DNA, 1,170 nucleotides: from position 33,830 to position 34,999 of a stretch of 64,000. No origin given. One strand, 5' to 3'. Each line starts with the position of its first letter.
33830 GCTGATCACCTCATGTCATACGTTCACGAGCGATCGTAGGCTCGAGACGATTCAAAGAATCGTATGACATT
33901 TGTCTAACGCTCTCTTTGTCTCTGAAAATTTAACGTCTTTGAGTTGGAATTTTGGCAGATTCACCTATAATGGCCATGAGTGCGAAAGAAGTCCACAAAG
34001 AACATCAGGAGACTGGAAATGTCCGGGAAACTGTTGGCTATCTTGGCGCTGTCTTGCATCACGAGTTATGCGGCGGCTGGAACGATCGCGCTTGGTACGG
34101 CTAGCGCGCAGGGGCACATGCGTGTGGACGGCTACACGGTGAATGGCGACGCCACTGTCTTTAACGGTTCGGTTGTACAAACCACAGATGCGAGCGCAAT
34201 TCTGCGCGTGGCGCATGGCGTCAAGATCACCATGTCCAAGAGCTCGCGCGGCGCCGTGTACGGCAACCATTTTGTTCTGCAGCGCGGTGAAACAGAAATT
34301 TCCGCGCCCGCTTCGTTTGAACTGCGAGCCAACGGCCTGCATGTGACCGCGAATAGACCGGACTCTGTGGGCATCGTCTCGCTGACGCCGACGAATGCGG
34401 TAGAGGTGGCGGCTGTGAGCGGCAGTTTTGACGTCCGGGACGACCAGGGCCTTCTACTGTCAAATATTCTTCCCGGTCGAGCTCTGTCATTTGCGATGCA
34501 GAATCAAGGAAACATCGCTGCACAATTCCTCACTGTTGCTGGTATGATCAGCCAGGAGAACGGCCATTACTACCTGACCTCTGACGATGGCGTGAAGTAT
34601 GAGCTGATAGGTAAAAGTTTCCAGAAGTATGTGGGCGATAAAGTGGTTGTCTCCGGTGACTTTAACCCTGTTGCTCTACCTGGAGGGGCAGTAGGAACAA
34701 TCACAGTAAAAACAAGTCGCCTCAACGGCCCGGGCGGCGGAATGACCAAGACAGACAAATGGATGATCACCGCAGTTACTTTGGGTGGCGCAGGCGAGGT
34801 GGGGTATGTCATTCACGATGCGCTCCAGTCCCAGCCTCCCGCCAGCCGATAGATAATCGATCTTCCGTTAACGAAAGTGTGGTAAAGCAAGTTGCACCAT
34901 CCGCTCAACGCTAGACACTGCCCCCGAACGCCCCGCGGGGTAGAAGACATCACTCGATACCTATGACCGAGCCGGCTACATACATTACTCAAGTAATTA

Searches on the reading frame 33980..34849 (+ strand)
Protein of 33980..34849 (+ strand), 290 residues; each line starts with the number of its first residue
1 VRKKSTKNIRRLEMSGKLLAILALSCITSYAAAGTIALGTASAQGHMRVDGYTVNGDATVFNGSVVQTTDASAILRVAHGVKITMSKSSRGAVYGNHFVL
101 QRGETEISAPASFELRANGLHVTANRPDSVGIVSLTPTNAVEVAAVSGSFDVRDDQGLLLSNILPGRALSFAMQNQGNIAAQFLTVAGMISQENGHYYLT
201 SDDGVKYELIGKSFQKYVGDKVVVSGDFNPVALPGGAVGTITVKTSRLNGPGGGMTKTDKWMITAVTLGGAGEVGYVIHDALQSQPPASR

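Call 87: search_protein_families(library=pfam, proteins=[window:33980-34849:+], max_evalue=0.00001)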
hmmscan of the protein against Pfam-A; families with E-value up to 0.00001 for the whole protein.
window:33980-34849:+ (290 aa): 1 family
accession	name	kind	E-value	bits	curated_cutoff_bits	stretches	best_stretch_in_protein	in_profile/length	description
PF19135.5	DUF5818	-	2.7e-06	27.3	27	1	188-229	2-44/57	Protein of unknown function (DUF5818)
